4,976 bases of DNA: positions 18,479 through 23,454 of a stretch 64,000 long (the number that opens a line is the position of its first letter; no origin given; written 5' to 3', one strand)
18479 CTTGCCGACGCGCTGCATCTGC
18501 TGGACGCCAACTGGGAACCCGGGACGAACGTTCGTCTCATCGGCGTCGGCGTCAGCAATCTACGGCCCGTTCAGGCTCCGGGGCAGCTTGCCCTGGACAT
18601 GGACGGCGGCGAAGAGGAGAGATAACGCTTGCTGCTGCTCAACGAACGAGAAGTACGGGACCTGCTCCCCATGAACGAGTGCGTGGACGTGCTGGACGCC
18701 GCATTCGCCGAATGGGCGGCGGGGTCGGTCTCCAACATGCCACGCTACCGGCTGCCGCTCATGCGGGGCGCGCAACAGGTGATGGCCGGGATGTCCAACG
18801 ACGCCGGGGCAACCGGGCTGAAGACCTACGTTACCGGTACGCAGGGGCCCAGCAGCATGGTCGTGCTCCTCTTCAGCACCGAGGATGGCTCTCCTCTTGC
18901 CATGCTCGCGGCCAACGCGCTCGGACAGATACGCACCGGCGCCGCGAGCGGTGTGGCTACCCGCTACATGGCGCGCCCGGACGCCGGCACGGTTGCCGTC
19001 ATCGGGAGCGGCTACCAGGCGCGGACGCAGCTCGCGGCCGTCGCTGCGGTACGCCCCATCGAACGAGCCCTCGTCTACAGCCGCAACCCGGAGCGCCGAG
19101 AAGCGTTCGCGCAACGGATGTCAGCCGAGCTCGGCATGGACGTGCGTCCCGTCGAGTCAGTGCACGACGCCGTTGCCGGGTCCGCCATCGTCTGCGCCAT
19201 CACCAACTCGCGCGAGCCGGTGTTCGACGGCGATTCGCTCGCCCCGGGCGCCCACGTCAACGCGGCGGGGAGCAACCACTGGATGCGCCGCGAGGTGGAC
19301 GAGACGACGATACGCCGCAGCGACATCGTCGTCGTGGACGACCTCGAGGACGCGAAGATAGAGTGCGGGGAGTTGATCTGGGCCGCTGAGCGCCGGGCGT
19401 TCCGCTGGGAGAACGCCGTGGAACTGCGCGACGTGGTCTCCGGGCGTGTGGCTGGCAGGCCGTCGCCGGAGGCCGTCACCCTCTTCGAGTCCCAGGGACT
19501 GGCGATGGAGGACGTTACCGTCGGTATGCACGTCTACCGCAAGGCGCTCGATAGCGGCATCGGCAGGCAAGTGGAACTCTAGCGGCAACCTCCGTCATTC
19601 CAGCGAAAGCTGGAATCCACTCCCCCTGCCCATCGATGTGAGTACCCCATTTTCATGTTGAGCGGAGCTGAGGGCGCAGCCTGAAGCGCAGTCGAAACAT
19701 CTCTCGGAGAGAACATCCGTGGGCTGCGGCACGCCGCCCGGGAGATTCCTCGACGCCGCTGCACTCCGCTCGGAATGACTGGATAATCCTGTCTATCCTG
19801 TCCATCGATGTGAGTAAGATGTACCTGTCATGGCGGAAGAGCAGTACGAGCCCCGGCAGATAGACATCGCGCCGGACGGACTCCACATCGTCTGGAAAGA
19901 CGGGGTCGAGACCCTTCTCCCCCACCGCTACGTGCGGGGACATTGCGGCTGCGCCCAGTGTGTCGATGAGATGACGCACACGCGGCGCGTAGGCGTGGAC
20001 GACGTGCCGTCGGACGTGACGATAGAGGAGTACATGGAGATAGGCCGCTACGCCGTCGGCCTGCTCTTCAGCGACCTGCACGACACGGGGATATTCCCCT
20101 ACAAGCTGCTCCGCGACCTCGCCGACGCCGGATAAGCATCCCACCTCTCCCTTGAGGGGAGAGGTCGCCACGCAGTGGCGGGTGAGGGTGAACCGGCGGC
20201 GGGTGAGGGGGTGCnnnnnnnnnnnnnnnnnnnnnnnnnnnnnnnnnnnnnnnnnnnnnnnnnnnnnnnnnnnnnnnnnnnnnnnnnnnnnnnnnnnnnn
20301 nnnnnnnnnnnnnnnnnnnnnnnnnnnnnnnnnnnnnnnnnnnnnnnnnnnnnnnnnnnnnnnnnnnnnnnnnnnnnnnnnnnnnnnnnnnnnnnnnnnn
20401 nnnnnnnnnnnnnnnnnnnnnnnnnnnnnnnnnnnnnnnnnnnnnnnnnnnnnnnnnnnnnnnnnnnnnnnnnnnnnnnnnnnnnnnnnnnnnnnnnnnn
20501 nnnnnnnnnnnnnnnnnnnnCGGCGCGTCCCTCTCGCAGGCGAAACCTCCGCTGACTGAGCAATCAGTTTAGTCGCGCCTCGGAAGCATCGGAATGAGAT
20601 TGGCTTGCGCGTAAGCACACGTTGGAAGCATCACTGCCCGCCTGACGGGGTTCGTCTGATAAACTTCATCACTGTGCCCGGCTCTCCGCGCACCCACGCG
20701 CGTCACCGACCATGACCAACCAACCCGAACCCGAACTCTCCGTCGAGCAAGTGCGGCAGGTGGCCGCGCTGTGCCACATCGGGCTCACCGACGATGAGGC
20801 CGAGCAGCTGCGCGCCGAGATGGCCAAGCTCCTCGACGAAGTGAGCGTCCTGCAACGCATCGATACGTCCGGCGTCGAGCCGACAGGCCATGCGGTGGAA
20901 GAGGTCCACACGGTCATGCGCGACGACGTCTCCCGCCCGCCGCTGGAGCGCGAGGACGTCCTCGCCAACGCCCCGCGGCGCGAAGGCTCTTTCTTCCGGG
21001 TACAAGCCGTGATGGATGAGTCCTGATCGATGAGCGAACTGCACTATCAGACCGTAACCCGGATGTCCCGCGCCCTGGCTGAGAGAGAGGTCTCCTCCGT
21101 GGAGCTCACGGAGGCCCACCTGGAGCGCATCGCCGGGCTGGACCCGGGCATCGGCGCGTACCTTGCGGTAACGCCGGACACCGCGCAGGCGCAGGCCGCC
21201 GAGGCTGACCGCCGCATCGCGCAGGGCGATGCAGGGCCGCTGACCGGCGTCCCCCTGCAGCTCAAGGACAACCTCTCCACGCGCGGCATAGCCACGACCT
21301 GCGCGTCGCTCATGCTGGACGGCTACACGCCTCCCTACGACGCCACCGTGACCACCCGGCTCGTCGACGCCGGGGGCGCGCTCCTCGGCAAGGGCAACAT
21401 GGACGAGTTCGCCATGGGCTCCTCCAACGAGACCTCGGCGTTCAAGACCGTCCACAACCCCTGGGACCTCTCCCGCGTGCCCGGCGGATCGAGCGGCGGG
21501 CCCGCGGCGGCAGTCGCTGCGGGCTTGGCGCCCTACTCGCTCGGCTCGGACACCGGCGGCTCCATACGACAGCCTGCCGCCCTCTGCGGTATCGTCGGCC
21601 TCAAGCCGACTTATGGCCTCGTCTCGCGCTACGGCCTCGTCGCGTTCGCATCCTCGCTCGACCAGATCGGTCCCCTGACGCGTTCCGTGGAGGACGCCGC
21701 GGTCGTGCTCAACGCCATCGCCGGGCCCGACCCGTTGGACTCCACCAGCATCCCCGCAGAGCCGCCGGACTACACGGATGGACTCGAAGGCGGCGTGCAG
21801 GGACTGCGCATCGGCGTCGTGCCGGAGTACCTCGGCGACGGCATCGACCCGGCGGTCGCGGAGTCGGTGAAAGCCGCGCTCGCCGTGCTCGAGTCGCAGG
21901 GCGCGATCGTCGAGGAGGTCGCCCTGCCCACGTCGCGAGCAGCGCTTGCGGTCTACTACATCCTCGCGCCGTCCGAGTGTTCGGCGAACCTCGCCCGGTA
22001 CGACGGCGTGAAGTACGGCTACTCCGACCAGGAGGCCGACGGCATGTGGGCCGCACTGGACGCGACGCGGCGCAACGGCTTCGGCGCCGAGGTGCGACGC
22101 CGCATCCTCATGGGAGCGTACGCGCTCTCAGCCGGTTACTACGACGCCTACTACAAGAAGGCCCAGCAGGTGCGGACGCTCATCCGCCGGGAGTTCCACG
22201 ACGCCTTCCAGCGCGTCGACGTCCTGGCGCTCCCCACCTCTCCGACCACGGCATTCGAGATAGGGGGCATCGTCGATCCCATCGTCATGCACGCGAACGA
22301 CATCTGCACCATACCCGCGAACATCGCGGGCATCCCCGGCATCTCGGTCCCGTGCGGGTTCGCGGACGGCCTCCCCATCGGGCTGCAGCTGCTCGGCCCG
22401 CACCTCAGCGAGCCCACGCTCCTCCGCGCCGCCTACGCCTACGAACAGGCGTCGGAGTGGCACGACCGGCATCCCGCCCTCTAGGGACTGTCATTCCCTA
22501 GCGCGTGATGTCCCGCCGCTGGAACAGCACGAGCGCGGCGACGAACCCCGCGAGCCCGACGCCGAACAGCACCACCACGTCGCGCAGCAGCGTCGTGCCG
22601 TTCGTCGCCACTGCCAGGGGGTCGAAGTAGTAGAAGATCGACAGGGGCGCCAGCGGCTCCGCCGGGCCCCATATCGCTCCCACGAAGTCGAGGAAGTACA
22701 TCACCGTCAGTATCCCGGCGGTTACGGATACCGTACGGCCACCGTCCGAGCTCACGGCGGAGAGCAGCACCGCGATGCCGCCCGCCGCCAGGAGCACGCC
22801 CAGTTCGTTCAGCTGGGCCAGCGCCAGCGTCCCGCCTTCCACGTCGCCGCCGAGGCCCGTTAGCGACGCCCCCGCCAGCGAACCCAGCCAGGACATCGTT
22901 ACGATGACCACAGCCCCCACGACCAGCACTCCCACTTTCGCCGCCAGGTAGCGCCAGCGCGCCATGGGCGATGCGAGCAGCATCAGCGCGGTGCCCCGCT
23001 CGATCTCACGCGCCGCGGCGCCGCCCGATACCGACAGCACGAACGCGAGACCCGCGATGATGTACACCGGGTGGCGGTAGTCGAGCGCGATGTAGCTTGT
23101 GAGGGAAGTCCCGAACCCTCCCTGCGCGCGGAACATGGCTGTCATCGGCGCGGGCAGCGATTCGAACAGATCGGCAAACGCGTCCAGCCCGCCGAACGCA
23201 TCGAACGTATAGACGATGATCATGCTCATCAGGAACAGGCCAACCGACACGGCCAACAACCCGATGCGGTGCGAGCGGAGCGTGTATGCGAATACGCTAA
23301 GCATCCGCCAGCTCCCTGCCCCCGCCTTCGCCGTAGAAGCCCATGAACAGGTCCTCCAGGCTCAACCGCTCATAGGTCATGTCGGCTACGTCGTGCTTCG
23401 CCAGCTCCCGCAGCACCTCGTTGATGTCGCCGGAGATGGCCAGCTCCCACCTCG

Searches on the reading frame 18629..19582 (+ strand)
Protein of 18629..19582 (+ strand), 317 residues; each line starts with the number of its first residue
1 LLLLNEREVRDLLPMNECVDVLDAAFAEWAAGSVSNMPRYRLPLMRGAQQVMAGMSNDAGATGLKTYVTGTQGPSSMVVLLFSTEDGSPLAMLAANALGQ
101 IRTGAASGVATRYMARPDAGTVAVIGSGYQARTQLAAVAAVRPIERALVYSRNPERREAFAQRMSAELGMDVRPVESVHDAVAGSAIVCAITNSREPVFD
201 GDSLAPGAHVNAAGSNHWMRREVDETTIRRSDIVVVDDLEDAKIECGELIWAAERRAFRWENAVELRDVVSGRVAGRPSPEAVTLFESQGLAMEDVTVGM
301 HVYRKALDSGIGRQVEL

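Call 55: find_homologous_proteins(query=window:18629-19582:+, max_evalue=1e-100)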
Query window:18629-19582:+ (317 aa): 369 proteins with E <= 1e-100 among 8000 candidates; the best 120 are listed.
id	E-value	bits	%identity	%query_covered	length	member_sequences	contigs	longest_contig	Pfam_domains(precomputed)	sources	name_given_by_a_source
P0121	1.1e-194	663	96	100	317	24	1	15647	PF02423.22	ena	-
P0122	1.2e-190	650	94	100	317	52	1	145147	PF02423.22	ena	-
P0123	9.3e-185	631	91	100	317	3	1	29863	PF02423.22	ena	-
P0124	1.9e-182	623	90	100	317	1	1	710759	PF02423.22,PF01488.27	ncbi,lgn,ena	-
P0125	3.2e-182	623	89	100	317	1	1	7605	PF02423.22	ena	-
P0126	4.2e-182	622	90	100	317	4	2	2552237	PF02423.22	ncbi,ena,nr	ncbi:MAG: ornithine cyclodeaminase family protein [Gammaproteobacteria bacterium]|nr:ornithine cyclo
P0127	7.6e-181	618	89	100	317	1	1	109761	PF02423.22,PF01488.27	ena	-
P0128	1.3e-180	617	89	100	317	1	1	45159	PF02423.22,PF01488.27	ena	-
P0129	1.6e-180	617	90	100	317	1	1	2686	PF02423.22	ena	-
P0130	1.4e-179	614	86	100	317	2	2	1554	PF02423.22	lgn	-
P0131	2.3e-179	613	88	100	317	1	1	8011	PF02423.22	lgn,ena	-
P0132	6.7e-179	612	88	100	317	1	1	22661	PF02423.22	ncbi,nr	ncbi:MAG: ornithine cyclodeaminase family protein [Chloroflexi bacterium]|nr:ornithine cyclodeaminas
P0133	1.5e-178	610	88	100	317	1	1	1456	PF02423.22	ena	-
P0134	2.0e-178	610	88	100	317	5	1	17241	PF02423.22,PF01488.27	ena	-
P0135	4.2e-178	609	89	100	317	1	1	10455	PF02423.22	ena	-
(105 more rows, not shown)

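Call 56: find_encoding_contigs(protein=P0121, flank=10000, max_places=1)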
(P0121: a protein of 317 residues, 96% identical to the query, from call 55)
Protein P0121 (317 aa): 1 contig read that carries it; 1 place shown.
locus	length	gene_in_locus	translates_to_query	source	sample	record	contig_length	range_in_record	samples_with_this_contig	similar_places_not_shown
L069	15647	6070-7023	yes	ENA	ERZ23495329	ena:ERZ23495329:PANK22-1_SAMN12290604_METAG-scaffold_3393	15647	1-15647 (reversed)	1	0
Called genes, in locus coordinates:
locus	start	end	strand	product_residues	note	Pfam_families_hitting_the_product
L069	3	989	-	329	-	?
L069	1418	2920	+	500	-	PF00474:SSF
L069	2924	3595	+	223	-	PF03070:TENA_THI-4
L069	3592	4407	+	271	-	PF08543:Phos_pyr_kin, PF00294:PfkB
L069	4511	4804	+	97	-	PF00216:Bac_DNA_binding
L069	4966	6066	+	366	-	PF00817:IMS, PF11798:IMS_HHH (weak), PF14520:HHH_5 (weak), PF11799:IMS_C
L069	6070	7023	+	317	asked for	PF02423:OCD_Mu_crystall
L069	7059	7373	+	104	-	PF06155:GBBH-like_N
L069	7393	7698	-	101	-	-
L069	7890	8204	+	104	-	PF02686:GatC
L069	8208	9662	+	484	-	PF01425:Amidase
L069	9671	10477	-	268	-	PF12730:ABC2_membrane_4 (weak), PF12679:ABC2_membrane_2, PF12698:ABC2_membrane_3 (weak)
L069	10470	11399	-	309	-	PF00005:ABC_tran, PF13304:AAA_21 (weak)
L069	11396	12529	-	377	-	PF02463:SMC_N, PF13175:AAA_15, PF13476:AAA_23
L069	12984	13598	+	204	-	-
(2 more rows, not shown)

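Call 57: find_encoding_contigs(protein=P0122, flank=10000, max_places=1)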
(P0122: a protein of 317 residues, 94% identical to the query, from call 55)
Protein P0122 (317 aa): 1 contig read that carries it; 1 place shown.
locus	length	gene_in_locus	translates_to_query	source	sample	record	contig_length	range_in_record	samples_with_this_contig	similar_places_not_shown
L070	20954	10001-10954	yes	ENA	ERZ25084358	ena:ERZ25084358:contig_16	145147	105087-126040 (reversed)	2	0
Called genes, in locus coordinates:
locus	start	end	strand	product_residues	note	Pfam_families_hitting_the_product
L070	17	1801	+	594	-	PF01558:POR, PF01855:POR_N, PF02780:Transketolase_C (weak), PF17147:PFOR_II (weak)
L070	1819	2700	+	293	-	PF02775:TPP_enzyme_C, PF12367:PFO_beta_C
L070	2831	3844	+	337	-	PF02511:Thy1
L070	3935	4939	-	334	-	PF10099:RskA_C (weak)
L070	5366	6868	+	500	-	PF00474:SSF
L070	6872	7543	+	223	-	PF03070:TENA_THI-4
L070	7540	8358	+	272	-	PF08543:Phos_pyr_kin, PF00294:PfkB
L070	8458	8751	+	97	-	PF00216:Bac_DNA_binding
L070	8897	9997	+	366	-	PF00817:IMS, PF11798:IMS_HHH (weak), PF11799:IMS_C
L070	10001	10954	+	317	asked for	PF02423:OCD_Mu_crystall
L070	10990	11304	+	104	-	PF06155:GBBH-like_N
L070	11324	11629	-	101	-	-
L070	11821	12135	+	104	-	PF02686:GatC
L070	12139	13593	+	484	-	PF01425:Amidase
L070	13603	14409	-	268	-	PF12679:ABC2_membrane_2 (weak), PF12730:ABC2_membrane_4 (weak)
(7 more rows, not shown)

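Call 58: find_encoding_contigs(protein=P0123, flank=10000, max_places=1)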
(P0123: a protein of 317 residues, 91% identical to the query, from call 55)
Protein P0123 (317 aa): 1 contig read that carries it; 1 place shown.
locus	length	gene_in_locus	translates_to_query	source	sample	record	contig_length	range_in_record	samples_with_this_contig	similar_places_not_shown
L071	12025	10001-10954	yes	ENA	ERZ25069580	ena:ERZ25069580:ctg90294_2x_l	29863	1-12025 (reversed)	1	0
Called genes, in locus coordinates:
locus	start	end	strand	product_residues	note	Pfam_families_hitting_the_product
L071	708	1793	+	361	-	PF01855:POR_N, PF02780:Transketolase_C (weak), PF17147:PFOR_II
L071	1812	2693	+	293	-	PF02775:TPP_enzyme_C, PF12367:PFO_beta_C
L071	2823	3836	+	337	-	PF02511:Thy1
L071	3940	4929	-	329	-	PF10099:RskA_C (weak)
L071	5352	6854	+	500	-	PF00474:SSF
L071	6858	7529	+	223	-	PF03070:TENA_THI-4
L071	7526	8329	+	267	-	PF08543:Phos_pyr_kin, PF00294:PfkB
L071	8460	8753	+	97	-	PF00216:Bac_DNA_binding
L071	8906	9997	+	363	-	PF00817:IMS, PF11798:IMS_HHH (weak), PF14520:HHH_5 (weak), PF11799:IMS_C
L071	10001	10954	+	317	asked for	PF02423:OCD_Mu_crystall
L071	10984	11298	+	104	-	PF06155:GBBH-like_N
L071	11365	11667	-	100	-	-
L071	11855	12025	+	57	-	?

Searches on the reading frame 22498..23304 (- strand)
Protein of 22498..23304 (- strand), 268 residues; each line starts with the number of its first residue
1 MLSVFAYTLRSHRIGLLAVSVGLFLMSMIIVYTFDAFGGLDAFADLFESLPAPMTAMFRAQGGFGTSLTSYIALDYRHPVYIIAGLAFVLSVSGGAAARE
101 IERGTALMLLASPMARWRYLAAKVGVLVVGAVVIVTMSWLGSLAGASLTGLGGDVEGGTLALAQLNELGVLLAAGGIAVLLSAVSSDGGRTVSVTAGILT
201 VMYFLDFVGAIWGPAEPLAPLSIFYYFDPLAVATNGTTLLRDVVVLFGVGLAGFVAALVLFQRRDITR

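Call 4: search_protein_families(library=pfam, proteins=[window:22498-23304:-])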
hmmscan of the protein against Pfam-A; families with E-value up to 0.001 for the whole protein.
window:22498-23304:- (268 aa): 3 families
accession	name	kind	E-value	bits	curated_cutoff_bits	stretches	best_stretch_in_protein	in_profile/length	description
PF12679.13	ABC2_membrane_2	-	1.9e-07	31.1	27.2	1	17-266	18-283/283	ABC-2 family transporter protein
PF12698.13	ABC2_membrane_3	-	1.1e-05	25.1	31.6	1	80-236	167-314/347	ABC-2 family transporter protein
PF12730.13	ABC2_membrane_4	-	3.4e-05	24.3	27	1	62-203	37-175/179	ABC-2 family transporter protein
